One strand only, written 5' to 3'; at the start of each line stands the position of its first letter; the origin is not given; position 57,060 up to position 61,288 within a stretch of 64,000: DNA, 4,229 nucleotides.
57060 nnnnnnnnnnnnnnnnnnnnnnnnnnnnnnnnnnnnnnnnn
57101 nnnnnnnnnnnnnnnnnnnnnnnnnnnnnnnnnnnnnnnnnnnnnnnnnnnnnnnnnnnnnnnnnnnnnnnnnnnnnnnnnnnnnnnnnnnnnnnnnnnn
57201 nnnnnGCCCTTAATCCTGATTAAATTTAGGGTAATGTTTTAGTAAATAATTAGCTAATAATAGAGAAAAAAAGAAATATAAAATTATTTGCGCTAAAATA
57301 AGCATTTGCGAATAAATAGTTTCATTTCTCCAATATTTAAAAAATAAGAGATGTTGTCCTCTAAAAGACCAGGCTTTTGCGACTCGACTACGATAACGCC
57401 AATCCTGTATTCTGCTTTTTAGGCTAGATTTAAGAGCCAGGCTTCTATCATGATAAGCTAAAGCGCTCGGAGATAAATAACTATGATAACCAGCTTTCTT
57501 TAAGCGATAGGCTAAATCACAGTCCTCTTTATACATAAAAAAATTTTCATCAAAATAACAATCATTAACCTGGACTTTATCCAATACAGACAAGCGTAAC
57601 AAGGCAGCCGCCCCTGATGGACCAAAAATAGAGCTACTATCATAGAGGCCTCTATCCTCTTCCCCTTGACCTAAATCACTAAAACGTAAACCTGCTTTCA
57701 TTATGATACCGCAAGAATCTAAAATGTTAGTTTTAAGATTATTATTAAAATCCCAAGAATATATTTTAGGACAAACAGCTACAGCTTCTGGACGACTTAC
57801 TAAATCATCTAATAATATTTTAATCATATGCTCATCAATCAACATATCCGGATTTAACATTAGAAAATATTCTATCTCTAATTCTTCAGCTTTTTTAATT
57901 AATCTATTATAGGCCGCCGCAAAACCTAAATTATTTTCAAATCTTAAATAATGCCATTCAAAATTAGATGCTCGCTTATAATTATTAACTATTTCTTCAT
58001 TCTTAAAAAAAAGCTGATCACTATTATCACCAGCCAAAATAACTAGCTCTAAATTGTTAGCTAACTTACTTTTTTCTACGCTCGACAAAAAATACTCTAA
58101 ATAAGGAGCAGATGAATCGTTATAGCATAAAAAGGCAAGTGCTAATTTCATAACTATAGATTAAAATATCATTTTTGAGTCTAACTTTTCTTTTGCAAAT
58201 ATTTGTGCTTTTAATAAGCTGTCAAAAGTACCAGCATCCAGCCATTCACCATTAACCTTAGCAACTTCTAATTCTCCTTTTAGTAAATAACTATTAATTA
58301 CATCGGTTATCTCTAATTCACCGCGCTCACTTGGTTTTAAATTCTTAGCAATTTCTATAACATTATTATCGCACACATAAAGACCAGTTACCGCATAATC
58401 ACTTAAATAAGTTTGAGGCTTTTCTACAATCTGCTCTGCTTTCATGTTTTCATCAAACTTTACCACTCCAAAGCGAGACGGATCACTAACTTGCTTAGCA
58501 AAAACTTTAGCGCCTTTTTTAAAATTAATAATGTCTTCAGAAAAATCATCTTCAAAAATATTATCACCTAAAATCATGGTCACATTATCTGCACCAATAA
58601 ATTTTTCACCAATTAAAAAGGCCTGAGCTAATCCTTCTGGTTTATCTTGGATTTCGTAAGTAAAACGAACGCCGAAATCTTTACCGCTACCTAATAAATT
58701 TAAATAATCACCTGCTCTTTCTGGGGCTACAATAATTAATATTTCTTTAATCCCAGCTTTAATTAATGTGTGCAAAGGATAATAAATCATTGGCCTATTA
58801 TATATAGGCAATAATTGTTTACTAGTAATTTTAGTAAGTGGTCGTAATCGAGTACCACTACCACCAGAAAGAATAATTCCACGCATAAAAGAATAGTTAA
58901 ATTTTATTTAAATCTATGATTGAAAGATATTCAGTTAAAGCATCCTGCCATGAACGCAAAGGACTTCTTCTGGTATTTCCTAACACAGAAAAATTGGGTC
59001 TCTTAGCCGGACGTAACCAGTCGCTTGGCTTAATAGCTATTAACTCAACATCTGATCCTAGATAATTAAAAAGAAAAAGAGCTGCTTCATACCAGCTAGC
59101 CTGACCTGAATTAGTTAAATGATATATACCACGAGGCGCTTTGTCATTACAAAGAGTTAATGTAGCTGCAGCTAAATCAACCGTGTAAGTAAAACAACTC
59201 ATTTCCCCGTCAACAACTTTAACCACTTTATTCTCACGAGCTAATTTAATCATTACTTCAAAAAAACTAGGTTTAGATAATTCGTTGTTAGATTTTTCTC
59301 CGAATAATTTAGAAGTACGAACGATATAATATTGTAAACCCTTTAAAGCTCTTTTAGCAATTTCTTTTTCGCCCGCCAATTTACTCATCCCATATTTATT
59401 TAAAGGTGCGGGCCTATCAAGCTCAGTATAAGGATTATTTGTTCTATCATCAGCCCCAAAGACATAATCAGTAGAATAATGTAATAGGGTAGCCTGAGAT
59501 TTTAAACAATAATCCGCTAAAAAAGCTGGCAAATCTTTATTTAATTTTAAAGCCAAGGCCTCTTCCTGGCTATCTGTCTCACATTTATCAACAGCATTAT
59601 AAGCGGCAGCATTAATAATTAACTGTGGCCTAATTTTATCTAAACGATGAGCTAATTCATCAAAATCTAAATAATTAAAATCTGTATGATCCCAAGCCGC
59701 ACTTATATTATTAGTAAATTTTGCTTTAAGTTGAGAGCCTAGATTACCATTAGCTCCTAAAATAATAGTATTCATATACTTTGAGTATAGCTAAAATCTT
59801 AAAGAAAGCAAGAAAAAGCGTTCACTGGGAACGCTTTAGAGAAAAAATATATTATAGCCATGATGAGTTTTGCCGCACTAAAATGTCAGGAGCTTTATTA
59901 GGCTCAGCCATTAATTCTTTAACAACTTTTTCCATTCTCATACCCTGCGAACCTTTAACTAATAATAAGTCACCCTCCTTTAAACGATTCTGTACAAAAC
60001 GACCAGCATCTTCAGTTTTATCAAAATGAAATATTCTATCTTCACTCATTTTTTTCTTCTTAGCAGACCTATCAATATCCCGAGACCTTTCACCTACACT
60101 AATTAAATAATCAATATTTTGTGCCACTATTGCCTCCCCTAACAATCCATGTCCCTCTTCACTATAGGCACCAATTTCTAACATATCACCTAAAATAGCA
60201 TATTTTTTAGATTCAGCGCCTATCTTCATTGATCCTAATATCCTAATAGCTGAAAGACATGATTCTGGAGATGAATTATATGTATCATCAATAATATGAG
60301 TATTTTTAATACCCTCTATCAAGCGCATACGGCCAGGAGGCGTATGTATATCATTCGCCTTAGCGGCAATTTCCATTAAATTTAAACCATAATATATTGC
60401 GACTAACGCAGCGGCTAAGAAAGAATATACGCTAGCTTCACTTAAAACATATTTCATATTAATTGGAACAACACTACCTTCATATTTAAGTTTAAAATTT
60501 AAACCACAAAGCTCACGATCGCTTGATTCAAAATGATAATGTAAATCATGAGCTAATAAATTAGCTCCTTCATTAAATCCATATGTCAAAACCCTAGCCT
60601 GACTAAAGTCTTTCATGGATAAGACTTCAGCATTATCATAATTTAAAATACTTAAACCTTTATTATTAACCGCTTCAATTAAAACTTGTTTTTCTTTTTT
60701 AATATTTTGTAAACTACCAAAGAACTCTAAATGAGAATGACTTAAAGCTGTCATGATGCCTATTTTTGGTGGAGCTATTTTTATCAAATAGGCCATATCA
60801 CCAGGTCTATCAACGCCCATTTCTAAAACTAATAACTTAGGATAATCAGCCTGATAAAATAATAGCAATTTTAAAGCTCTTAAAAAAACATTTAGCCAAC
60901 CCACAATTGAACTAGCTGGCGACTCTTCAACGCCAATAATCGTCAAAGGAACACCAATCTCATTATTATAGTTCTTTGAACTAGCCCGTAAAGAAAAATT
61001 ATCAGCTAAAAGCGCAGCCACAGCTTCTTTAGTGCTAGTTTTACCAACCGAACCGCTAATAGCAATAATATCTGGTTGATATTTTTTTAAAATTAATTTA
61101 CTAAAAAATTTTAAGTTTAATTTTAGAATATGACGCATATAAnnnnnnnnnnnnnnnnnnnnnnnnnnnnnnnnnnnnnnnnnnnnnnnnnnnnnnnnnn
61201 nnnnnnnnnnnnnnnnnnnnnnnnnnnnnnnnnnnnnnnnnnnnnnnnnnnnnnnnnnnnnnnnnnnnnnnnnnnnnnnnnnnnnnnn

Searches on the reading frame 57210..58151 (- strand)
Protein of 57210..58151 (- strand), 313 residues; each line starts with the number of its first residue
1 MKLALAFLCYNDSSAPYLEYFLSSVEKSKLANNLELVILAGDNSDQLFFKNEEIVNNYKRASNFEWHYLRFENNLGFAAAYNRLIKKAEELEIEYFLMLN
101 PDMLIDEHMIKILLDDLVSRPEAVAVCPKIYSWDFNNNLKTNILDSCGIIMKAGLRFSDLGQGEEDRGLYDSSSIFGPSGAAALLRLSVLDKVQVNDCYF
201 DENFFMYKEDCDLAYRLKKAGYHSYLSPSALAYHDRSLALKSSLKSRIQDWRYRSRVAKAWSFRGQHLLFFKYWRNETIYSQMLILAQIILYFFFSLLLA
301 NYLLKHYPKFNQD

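Call 14: search_protein_families(library=pfam, proteins=[window:57210-58151:-], max_evalue=0.001)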
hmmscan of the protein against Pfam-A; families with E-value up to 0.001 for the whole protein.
window:57210-58151:- (313 aa): 3 families
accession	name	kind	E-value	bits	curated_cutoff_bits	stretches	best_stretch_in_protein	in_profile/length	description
PF00535.33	Glycos_transf_2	-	1.6e-10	41.6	23.3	1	9-192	6-166/168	Glycosyl transferase family 2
PF13632.12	Glyco_trans_2_3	-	2.9e-08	34.2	27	1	176-292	70-177/198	Glycosyl transferase family group 2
PF13641.12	Glyco_tranf_2_3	-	2.3e-05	25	27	1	9-245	9-222/230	Glycosyltransferase like family 2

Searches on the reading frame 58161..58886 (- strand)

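Call 14: search_protein_families(library=pfam, proteins=[window:58161-58886:-], max_evalue=0.001)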
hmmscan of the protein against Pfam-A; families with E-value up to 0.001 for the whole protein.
window:58161-58886:- (241 aa): 2 families
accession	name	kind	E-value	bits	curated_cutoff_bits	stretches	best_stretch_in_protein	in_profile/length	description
PF00483.29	NTP_transferase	-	1e-62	212.3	21.2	1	3-232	2-243/245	Nucleotidyl transferase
PF12804.13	NTP_transf_3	-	6.7e-10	39.8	27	1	3-114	1-102/160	MobA-like NTP transferase domain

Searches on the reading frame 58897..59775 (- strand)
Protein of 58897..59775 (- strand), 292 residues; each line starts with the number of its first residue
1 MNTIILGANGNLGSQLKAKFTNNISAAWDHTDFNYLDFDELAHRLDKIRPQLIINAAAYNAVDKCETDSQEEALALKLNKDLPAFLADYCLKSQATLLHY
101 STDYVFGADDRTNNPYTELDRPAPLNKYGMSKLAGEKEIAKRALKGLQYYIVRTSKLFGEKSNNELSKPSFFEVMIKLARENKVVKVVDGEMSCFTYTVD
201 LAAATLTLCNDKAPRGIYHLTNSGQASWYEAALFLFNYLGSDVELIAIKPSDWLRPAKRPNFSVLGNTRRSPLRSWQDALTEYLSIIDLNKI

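Call 14: search_protein_families(library=pfam, proteins=[window:58897-59775:-], max_evalue=0.001)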
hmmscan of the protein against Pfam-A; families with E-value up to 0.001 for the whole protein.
window:58897-59775:- (292 aa): 5 families
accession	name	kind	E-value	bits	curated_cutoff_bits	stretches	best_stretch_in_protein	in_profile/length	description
PF04321.23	RmlD_sub_bind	-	3.3e-66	223.7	27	1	1-285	1-283/287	RmlD substrate binding domain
PF01370.27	Epimerase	-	4.7e-19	69.2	20.9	1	4-211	2-227/240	NAD dependent epimerase/dehydratase family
PF16363.11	GDP_Man_Dehyd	-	8e-07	29.2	27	1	33-217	59-245/332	GDP-mannose 4,6 dehydratase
PF07993.18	NAD_binding_4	-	0.00022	20.9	20.1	1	94-201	129-253/258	Male sterility protein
PF02719.21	Polysacc_synt_2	-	0.00034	20.3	20.2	0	123-214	133-221/293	Polysaccharide biosynthesis protein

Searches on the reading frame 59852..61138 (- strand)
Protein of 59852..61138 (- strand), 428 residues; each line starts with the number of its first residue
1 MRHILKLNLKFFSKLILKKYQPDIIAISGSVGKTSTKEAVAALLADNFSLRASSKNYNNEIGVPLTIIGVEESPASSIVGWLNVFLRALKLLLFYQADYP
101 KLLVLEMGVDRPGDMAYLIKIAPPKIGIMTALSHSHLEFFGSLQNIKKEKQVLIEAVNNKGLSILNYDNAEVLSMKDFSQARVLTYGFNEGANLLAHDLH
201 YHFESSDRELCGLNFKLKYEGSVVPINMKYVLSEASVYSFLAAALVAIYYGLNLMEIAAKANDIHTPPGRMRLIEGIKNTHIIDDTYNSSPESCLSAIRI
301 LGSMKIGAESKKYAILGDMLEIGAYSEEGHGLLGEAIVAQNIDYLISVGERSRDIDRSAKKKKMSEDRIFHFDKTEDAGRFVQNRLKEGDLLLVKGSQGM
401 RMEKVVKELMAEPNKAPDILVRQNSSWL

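Call 14: search_protein_families(library=pfam, proteins=[window:59852-61138:-], max_evalue=0.001)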
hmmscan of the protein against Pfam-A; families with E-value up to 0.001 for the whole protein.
window:59852-61138:- (428 aa): 2 families
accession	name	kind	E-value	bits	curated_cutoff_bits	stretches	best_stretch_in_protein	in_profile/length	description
PF08245.18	Mur_ligase_M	-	1.8e-28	100.3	24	2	95-244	52-197/200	Mur ligase middle domain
PF02875.26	Mur_ligase_C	-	8.2e-16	59.4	28.4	1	269-397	1-126/127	Mur ligase, glutamate ligase domain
